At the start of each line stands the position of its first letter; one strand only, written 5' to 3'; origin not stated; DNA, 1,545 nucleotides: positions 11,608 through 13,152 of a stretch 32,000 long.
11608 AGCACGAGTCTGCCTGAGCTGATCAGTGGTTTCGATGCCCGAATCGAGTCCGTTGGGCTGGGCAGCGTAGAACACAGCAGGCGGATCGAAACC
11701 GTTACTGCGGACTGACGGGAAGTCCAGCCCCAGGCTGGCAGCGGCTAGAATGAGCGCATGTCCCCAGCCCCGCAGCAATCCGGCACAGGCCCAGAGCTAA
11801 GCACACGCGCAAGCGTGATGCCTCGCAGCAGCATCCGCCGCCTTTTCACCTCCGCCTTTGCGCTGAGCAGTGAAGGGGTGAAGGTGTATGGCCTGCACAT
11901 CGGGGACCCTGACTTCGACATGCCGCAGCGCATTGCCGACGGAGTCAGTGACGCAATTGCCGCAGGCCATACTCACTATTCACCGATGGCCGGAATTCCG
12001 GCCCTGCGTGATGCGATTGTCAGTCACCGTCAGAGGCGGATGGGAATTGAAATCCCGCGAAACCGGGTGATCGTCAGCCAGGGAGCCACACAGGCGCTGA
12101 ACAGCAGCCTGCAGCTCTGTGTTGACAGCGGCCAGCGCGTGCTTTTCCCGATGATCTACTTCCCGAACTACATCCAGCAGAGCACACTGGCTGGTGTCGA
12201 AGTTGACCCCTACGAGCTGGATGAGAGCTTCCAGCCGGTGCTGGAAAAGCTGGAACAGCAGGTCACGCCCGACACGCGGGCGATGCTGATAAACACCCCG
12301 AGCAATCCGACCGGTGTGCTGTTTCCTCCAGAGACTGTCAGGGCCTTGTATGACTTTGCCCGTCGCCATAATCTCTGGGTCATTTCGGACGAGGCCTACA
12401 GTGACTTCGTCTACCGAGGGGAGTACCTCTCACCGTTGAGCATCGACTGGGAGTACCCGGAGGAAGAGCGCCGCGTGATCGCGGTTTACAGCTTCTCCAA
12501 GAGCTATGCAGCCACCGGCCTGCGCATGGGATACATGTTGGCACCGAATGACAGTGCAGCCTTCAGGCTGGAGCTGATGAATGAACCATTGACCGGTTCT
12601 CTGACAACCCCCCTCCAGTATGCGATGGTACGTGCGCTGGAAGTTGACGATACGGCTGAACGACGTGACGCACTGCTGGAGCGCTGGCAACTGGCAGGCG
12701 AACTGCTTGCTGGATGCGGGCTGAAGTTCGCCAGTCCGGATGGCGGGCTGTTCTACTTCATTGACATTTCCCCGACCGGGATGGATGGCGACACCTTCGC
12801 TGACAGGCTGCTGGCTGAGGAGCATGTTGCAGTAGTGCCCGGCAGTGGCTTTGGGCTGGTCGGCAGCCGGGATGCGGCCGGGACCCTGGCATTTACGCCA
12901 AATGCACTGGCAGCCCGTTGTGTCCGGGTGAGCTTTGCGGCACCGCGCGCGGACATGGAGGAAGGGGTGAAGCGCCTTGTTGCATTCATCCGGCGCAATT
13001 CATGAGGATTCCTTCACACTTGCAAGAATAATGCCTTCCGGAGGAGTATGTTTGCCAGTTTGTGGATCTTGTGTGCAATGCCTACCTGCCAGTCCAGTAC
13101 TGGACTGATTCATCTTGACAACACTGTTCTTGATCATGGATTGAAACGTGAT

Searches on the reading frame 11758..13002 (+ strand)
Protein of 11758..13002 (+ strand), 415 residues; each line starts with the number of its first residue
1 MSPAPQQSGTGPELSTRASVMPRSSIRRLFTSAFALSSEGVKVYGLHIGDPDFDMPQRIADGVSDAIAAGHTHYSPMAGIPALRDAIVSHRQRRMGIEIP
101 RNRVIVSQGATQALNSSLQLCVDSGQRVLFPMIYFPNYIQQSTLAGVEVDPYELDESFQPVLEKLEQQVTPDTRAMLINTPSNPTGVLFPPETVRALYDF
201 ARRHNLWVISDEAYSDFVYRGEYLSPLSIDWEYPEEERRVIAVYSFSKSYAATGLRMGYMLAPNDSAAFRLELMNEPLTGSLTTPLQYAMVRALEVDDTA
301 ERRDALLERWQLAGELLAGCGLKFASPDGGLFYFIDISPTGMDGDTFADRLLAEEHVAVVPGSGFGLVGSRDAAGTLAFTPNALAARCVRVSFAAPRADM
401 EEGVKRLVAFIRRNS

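Call 5: search_protein_families(library=pfam, proteins=[window:11758-13002:+], max_evalue=0.01)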
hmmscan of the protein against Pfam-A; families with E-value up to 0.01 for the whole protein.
window:11758-13002:+ (415 aa): 3 families
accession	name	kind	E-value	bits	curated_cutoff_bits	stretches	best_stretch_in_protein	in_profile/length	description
PF00155.27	Aminotran_1_2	-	8.4e-63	213.2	19.7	1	42-407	2-361/361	Aminotransferase class I and II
PF00266.25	Aminotran_5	-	5.8e-05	22.7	21.5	1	100-213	59-177/371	Aminotransferase class-V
PF01041.23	DegT_DnrJ_EryC1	-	9.1e-05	22.3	19.8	1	104-213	42-147/360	DegT/DnrJ/EryC1/StrS aminotransferase family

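Call 6: search_protein_families(library=ncbifam, proteins=[window:11758-13002:+], max_evalue=0.01)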
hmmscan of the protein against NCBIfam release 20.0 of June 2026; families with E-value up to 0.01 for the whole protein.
window:11758-13002:+ (415 aa): 75 families (the best 25 are shown)
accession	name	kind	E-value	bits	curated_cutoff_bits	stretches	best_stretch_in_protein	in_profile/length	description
NF041091.1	asp_aminotase_Arch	equivalog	5.6e-74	249.2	550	1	21-411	7-375/376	aspartate aminotransferase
NF041364.1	GntC_guanitoxin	equivalog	7.2e-69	232.4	415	1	45-409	2-355/356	guanitoxin biosynthesis PLP-dependent (S)-gamma-hydroxy-L-arginine cyclodehydratase GntC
NF004770.0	PRK06108.1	subfamily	1.4e-66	224.9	422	1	12-414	11-395/396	pyridoxal phosphate-dependent aminotransferase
NF004975.0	PRK06348.1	equivalog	3e-57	194.3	549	1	41-370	29-358/384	pyridoxal phosphate-dependent aminotransferase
NF005816.0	PRK07682.1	equivalog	3.3e-57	193.9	620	1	13-370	5-358/390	aminotransferase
NF006230.0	PRK08363.1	equivalog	2e-55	188.2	534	1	25-371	14-368/398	alanine aminotransferase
NF005744.0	PRK07568.1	subfamily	5.1e-55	186.9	389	1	13-364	2-356/398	pyridoxal phosphate-dependent aminotransferase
NF006229.0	PRK08361.1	equivalog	4e-54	184.1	624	1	15-369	11-362/391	aspartate aminotransferase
NF006514.0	PRK08960.1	equivalog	4.4e-54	183.8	554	1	17-371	8-360/388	pyridoxal phosphate-dependent aminotransferase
NF005588.0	PRK07309.1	equivalog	3e-51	174.5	576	1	42-413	31-388/391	pyridoxal phosphate-dependent aminotransferase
NF005855.0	PRK07777.1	equivalog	3.4e-51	174.8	553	1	45-410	32-387/391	pyridoxal phosphate-dependent aminotransferase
NF005817.0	PRK07683.1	equivalog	6.2e-50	170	575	1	24-413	15-383/387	aminotransferase A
NF006569.0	PRK09082.1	subfamily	4.3e-49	167.6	420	1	29-366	19-356/386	methionine aminotransferase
NF005601.0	PRK07337.1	equivalog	3.1e-48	164.8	496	1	14-411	8-392/394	pyridoxal phosphate-dependent aminotransferase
NF005305.0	PRK06836.1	equivalog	1.2e-47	163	376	1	19-369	10-367/396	pyridoxal phosphate-dependent aminotransferase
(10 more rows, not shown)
